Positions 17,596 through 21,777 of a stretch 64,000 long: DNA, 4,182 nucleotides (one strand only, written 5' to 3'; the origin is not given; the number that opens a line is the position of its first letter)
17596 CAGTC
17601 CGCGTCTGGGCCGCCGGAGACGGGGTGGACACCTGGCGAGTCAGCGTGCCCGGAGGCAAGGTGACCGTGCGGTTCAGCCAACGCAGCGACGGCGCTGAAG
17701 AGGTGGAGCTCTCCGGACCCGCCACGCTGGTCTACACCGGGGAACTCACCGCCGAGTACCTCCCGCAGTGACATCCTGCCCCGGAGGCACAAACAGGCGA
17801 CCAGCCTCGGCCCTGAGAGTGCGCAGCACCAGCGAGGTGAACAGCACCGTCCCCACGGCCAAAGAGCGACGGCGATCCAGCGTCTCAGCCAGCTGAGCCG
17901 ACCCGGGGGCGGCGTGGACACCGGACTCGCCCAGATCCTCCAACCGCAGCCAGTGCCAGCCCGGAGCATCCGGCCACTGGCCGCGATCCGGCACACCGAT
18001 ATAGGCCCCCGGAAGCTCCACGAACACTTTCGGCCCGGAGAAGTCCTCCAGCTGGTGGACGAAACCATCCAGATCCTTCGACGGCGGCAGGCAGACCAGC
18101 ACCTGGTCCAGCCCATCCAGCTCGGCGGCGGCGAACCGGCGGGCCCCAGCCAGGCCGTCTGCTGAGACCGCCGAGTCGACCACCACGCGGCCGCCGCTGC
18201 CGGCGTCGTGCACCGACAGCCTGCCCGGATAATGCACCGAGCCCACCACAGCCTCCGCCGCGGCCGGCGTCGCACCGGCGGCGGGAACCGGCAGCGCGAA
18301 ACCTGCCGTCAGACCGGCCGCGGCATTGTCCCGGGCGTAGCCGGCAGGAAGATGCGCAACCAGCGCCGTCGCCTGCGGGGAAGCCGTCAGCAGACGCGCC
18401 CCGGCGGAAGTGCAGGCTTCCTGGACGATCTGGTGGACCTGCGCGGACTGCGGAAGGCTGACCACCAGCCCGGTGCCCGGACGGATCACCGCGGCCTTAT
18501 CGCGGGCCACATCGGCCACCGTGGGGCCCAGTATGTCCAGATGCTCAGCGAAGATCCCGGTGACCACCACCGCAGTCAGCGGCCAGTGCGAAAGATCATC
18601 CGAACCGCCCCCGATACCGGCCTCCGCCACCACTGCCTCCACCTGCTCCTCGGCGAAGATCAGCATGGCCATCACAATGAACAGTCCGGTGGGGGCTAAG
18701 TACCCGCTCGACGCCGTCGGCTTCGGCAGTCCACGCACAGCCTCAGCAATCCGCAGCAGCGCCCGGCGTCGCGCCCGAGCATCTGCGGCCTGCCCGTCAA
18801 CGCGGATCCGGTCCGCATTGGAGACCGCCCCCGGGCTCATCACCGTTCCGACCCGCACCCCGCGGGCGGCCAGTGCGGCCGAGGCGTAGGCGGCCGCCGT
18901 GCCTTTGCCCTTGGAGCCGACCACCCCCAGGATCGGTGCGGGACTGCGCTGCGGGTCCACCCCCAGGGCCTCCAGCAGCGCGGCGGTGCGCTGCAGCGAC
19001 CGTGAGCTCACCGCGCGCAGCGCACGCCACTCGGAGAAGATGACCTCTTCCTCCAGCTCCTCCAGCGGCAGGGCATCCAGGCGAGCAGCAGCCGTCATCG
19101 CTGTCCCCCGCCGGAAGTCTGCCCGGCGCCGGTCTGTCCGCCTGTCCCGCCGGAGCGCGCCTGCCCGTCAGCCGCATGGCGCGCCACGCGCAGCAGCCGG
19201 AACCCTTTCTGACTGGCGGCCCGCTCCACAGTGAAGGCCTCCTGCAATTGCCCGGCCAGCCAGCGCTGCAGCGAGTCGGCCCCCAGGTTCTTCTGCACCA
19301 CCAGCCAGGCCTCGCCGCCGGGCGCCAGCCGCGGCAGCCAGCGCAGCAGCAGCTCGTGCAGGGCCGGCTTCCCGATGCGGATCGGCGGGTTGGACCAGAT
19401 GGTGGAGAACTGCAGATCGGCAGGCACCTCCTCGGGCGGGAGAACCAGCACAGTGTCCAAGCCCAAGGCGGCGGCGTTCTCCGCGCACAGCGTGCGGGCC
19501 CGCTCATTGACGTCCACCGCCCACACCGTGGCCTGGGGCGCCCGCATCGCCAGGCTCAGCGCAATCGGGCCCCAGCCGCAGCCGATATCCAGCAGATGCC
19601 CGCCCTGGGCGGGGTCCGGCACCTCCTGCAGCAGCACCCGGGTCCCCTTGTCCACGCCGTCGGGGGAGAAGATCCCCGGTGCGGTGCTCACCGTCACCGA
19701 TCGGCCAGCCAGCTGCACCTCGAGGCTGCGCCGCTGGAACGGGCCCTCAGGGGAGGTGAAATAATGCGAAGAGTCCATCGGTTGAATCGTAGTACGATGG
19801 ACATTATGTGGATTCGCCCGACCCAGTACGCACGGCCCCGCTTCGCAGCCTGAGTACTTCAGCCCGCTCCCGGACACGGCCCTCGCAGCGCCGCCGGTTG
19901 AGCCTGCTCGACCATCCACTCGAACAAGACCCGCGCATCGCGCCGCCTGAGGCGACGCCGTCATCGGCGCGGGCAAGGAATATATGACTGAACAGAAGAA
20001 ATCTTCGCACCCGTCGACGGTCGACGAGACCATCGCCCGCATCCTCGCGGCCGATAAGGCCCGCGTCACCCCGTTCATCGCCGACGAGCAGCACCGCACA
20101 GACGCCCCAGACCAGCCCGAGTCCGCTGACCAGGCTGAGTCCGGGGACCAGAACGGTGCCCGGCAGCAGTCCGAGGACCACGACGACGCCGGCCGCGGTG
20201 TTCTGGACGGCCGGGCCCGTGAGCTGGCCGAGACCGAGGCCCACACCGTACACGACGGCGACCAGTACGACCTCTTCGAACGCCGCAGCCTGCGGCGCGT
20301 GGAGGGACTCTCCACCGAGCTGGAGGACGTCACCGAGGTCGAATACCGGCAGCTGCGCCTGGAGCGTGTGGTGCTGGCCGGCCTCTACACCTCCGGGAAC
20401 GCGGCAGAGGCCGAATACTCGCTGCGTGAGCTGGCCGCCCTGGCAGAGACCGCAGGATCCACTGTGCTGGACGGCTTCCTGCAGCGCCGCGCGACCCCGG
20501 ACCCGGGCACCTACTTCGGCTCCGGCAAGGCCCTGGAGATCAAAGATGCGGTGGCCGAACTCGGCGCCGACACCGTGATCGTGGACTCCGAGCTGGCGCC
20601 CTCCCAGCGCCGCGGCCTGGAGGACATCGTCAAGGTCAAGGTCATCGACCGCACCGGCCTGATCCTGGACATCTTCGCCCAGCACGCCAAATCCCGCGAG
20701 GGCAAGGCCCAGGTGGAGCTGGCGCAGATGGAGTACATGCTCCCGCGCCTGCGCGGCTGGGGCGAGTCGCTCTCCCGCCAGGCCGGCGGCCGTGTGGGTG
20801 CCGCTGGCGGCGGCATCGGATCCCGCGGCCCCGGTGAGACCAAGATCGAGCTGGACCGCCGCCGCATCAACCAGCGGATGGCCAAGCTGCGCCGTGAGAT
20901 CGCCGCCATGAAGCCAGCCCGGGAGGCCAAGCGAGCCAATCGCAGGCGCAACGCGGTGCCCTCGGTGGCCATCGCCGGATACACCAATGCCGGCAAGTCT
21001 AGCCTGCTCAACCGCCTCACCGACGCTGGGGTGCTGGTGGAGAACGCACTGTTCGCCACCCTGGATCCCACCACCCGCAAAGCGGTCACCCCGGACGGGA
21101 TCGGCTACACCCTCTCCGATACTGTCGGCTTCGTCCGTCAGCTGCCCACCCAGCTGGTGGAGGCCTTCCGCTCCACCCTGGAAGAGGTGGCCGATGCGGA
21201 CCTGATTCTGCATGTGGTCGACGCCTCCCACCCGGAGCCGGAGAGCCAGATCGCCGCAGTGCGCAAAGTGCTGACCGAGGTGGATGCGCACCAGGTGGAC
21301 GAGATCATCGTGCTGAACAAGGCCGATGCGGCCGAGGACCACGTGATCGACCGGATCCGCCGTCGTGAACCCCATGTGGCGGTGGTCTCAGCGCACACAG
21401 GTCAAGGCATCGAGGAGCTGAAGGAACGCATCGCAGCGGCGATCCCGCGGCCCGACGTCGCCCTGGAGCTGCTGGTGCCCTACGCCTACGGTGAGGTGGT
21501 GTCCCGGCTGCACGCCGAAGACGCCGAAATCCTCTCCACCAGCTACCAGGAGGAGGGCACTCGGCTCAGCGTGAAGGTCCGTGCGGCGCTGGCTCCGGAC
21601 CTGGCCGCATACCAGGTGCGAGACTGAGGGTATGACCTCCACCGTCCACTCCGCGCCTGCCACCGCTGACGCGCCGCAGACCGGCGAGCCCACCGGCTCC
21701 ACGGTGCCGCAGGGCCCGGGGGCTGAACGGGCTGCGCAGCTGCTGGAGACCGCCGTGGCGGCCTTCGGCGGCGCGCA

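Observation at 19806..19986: Candidate antibiotic-sensing leader peptide upstream of hflX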

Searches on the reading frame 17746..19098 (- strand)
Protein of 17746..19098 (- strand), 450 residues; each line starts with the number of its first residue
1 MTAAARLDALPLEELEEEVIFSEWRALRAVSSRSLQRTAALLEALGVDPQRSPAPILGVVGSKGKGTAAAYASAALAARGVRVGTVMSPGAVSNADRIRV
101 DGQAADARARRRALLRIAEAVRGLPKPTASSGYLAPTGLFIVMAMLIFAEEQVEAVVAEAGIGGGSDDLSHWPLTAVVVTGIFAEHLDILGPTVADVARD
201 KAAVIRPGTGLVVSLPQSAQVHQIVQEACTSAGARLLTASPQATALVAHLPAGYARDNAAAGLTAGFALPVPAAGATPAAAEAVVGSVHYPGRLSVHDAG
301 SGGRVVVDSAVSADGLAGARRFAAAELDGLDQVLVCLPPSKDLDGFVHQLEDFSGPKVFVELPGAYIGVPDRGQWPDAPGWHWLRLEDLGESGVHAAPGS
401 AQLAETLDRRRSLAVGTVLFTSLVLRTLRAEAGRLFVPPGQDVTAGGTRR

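Call 7: search_protein_families(library=pfam, proteins=[window:17746-19098:-])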
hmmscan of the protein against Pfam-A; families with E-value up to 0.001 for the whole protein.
window:17746-19098:- (450 aa): 0 families

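Call 51: search_protein_families(library=ncbifam, proteins=[window:17746-19098:-])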
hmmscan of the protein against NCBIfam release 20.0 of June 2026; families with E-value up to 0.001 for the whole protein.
window:17746-19098:- (450 aa): 3 families
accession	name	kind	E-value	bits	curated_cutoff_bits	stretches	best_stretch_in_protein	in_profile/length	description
TIGR01499.1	folC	subfamily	5.1e-37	128.2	162.65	1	35-359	1-336/400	bifunctional protein FolC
NF047860.1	Tet-DihydfolSynFolCMyb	equivalog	2.6e-20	72.8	700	1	32-235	43-241/468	bifunctional tetrahydrofolate synthase/dihydrofolate synthase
NF008101.0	PRK10846.1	equivalog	2.1e-17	63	360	1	52-238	46-222/422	bifunctional tetrahydrofolate synthase/dihydrofolate synthase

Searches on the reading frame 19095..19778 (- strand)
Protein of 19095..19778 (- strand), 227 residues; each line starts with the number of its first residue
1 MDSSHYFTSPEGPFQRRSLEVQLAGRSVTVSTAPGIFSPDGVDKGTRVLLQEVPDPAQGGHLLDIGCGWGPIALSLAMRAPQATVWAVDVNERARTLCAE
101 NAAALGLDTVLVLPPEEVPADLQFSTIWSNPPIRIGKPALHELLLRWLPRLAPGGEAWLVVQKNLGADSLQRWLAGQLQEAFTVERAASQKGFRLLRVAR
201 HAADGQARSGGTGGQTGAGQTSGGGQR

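Call 7: search_protein_families(library=pfam, proteins=[window:19095-19778:-])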
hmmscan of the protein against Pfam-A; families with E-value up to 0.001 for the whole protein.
window:19095-19778:- (227 aa): 7 families
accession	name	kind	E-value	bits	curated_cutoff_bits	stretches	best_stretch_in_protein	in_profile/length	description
PF05175.20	MTS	-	6.4e-30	104.5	23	1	28-196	2-169/170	Methyltransferase small domain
PF13649.12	Methyltransf_25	-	2.3e-08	35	27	1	63-155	2-97/97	Methyltransferase domain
PF13847.12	Methyltransf_31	-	3.9e-05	23.8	27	1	59-110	4-56/145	Methyltransferase domain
PF08242.18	Methyltransf_12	-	0.00011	23.3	30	1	63-155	1-96/98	Methyltransferase domain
PF08241.18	Methyltransf_11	-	0.00016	22.7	21.2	1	63-129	1-66/95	Methyltransferase domain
PF02353.26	CMAS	-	0.00029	20.7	27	1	58-106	62-109/273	Mycolic acid cyclopropane synthetase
PF13489.12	Methyltransf_23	-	0.0004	20.6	27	1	52-97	16-59/164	Methyltransferase domain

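Call 51: search_protein_families(library=ncbifam, proteins=[window:19095-19778:-])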
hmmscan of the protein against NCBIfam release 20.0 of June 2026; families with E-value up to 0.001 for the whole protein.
window:19095-19778:- (227 aa): 16 families
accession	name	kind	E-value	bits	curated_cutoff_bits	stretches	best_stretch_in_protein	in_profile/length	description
NF007023.0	PRK09489.1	equivalog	4.5e-14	52.4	295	1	26-136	165-274/342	16S rRNA (guanine(1207)-N(2))-methyltransferase RsmC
TIGR03534.1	RF_mod_PrmC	equivalog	1.6e-13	50.7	199.1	1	59-132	89-165/253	peptide chain release factor N(5)-glutamine methyltransferase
TIGR00536.1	hemK_fam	subfamily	4e-10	39.2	115.5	1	60-132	116-191/286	HemK family protein methyltransferase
TIGR02469.1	CbiT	equivalog_domain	3.1e-09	37.1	78.3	1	55-116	16-77/124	precorrin-6Y C5,15-methyltransferase (decarboxylating) subunit CbiT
NF011577.0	PRK15001.1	equivalog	4.5e-09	35.7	468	1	15-92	186-262/378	23S rRNA (guanine(1835)-N(2))-methyltransferase RlmG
NF006138.0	PRK08287.1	equivalog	1.5e-07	31.4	210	1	59-122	32-94/189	decarboxylating cobalt-precorrin-6B (C(15))-methyltransferase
TIGR03533.1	L3_gln_methyl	equivalog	1.1e-06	28.2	229.7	1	55-132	118-198/284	50S ribosomal protein L3 N(5)-glutamine methyltransferase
NF010703.0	PRK14103.1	equivalog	1.4e-06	27.9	320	1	49-171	21-136/256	trans-aconitate 2-methyltransferase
NF011529.0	PRK14968.1-3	equivalog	2e-06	27.4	162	1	46-115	23-89/198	putative methyltransferase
NF005640.0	PRK07402.1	equivalog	3.7e-06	26.6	219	1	44-156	29-140/200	precorrin-6Y C5,15-methyltransferase subunit CbiT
NF047853.1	tRm6a37MtseTrmN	equivalog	2.7e-05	24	350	1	59-132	44-123/244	tRNA(1)(Val) (adenine(37)-N(6))-methyltransferase TrmN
NF001556.0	PRK00377.1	equivalog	4.4e-05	23.4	238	1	58-113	40-96/198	cobalt-precorrin-6Y C(15)-methyltransferase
NF043040.1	corrin_prot_MT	hypoth_equivalog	6.4e-05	22.5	180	1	49-107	34-88/216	corrinoid protein-associated methyltransferase CpaM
NF004851.0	PRK06202.1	equivalog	7.6e-05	22.2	243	1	59-129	61-135/237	hypothetical protein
NF001785.0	PRK00517.2-2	equivalog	0.00014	21.1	188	1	43-111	129-197/282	50S ribosomal protein L11 methyltransferase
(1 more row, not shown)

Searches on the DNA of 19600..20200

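Call 4: search_rna_families(source=window, start=19600, end=20200, threshold=evalue, max_evalue=10)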
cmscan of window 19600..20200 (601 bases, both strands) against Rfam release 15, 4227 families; matches with E-value up to 10: 1.
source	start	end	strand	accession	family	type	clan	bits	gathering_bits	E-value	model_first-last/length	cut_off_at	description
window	20085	20162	-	RF03473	mir-8813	Gene; miRNA;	-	17.7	58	3.8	1-96/96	no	mir-8813 microRNA precursor family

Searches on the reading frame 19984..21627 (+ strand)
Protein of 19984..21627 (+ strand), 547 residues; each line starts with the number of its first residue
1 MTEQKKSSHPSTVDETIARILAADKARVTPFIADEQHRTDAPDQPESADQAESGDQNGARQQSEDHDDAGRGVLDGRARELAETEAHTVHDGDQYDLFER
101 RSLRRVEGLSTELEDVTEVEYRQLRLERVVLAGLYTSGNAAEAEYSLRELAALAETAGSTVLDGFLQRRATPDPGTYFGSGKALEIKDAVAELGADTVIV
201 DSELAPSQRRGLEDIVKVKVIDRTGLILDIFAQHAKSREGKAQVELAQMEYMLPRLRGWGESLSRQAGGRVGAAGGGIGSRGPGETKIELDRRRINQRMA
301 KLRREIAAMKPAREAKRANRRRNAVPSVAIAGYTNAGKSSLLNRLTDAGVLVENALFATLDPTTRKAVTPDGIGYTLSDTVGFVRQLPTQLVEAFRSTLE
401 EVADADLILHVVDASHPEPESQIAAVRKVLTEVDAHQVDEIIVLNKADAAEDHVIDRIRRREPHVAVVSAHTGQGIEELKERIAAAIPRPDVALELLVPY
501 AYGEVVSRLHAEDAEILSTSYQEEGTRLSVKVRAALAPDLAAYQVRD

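Call 7: search_protein_families(library=pfam, proteins=[window:19984-21627:+])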
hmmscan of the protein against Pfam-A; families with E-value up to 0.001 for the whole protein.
window:19984-21627:+ (547 aa): 8 families
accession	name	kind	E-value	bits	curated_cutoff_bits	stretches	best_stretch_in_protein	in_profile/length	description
PF13167.11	GTP-bdg_N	-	5e-32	110.8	25.4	1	145-232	2-89/89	GTP-binding GTPase N-terminal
PF16360.10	GTP-bdg_M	-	1.5e-28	99.6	29.5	1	234-320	1-79/79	GTP-binding GTPase Middle Region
PF01926.29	MMR_HSR1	-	5.2e-21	75.3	21.9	1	328-446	2-113/113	50S ribosome-binding GTPase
PF03193.22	RsgA_GTPase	-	9e-10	39.1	30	1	402-485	20-106/174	RsgA GTPase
PF02421.24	FeoB_N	-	3.5e-08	33.5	27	1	328-483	3-156/156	Ferrous iron transport protein B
PF16897.10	MMR_HSR1_Xtn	-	2.4e-07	31.2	35.2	1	438-484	56-101/106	C-terminal region of MMR_HSR1 domain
PF00350.29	Dynamin_N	-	1.2e-06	29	27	0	328-363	1-36/168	Dynamin family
PF00009.33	GTP_EFTU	-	6e-05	23.1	26.5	0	401-487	89-186/188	Elongation factor Tu GTP binding domain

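Call 13: find_related_loci(query=window:19984-21627:+, collection=genome_contigs, flank=1500)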
Query window:19984-21627:+ (547 aa) in genome_contigs; peptide patterns used: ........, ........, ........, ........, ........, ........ (x = any residue, [..] = any of these).
599 stretches matched a pattern (row limit reached: there are more); 378 encode a relative of the query (tblastn E <= 1e-3); the best 80 are kept; 80 distinct loci.
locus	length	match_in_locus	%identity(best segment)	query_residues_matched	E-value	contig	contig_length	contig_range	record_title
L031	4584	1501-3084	81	1-545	0e+0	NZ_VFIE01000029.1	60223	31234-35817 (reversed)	Nesterenkonia haasae strain Hz 6-5 Scaffold13, whole genome shotgun sequence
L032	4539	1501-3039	82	1-545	0e+0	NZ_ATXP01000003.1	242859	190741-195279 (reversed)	Nesterenkonia alba DSM 19423 H578DRAFT_scaffold00003.3_C, whole genome shotgun sequence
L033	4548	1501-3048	81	1-545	0e+0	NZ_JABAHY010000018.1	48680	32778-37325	Nesterenkonia sedimenti strain MY13 scaffold18, whole genome shotgun sequence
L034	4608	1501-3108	75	1-546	0e+0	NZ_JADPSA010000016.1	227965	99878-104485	Nesterenkonia sp. E16_10 E16_10_c_000000000018, whole genome shotgun sequence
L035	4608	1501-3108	75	1-546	0e+0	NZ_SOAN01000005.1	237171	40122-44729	Nesterenkonia aurantiaca strain DSM 27373 Ga0310556_105, whole genome shotgun sequence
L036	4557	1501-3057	78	1-545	0e+0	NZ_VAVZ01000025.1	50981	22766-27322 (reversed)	Nesterenkonia salmonea strain GY074 scaffold25, whole genome shotgun sequence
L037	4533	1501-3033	77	11-546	0e+0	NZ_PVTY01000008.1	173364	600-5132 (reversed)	Nesterenkonia sandarakina strain CG 35 Ga0105837_108, whole genome shotgun sequence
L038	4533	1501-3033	78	11-546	0e+0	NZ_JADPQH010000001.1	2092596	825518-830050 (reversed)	Nesterenkonia sp. Act20 contig00001, whole genome shotgun sequence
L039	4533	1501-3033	78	11-546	0e+0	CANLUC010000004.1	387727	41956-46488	uncultured Nesterenkonia sp. isolate 2-592A-3Z.fasta genome assembly, contig: NODE_4, whole genome shotgun sequence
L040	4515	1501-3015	76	38-545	0e+0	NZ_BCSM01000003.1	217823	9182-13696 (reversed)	Rothia kristinae NBRC 15354, whole genome shotgun sequence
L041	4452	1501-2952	78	55-543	0e+0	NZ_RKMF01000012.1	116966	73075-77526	Kocuria soli strain M5W7-7 Scaffold11_1, whole genome shotgun sequence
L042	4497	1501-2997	77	13-545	0e+0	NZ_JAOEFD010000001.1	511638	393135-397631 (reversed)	Nesterenkonia marinintestina strain GX14115 1, whole genome shotgun sequence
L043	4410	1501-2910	79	76-545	0e+0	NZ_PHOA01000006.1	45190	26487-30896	Kocuria tytonicola strain DSM 104133 NODE_6_length_45190_cov_9.31354_ID_4378, whole genome shotgun sequence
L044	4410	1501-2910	79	76-545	0e+0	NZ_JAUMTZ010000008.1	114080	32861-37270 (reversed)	MAG: Kocuria sp. isolate S11A_Sa_4 NODE_21_length_114080_cov_31.640596, whole genome shotgun sequence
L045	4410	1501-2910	79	73-543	0e+0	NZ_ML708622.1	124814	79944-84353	Kocuria coralli strain SCSIO 13007 Scaffold13, whole genome shotgun sequence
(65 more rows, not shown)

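Call 51: search_protein_families(library=ncbifam, proteins=[window:19984-21627:+])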
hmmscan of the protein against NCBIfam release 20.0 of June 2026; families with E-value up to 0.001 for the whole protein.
window:19984-21627:+ (547 aa): 22 families
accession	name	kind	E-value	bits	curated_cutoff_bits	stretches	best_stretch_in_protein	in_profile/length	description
TIGR03156.1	GTP_HflX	equivalog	6.9e-133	442.9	216.75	1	129-486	2-350/351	GTPase HflX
NF008280.0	PRK11058.1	equivalog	7.1e-97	324.9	441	1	127-535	9-407/426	ribosome rescue GTPase HflX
NF003661.0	PRK05291.1-3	equivalog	5.8e-18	65.4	380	1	292-486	186-369/448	tRNA uridine-5-carboxymethylaminomethyl(34) synthesis GTPase MnmE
TIGR03594.1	GTPase_EngA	equivalog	2.4e-17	63.1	306.7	1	297-486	147-345/432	ribosome biogenesis GTPase Der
NF000908.1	PRK00089.1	equivalog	7.8e-16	58.2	237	1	327-489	5-169/291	GTPase Era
TIGR03918.1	GTP_HydF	equivalog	3e-15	56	325.55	1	326-489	8-169/392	[FeFe] hydrogenase H-cluster maturation GTPase HydF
TIGR00450.1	mnmE_trmE_thdF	equivalog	3.3e-15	56.1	252.6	1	289-489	173-369/446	tRNA uridine-5-carboxymethylaminomethyl(34) synthesis GTPase MnmE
NF008955.0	PRK12297.1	equivalog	4.5e-14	52.2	406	1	327-488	161-329/429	GTPase ObgE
TIGR02729.1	Obg_CgtA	equivalog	6.3e-14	51.7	280.25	1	325-486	157-327/329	Obg family GTPase CgtA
NF008956.1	PRK12299.1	equivalog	2.7e-12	46.3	300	1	326-486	159-324/327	GTPase ObgE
NF007071.0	PRK09518.1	equivalog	6.8e-10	38.1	953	1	309-486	428-613/706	bifunctional cytidylate kinase/GTPase Der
TIGR00231.1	small_GTP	domain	9.1e-09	35.3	42.5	1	327-480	5-159/164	GTP-binding protein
TIGR03596.1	GTPase_YlqF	equivalog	1.5e-08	34.3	208.2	0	296-348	88-141/276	ribosome biogenesis GTPase YlqF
NF002828.0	PRK03003.1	equivalog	1.8e-08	33.4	631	1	312-488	27-201/477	ribosome biogenesis GTPase Der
TIGR00436.1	era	equivalog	2.1e-08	33.9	116.25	1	328-487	3-163/270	GTPase Era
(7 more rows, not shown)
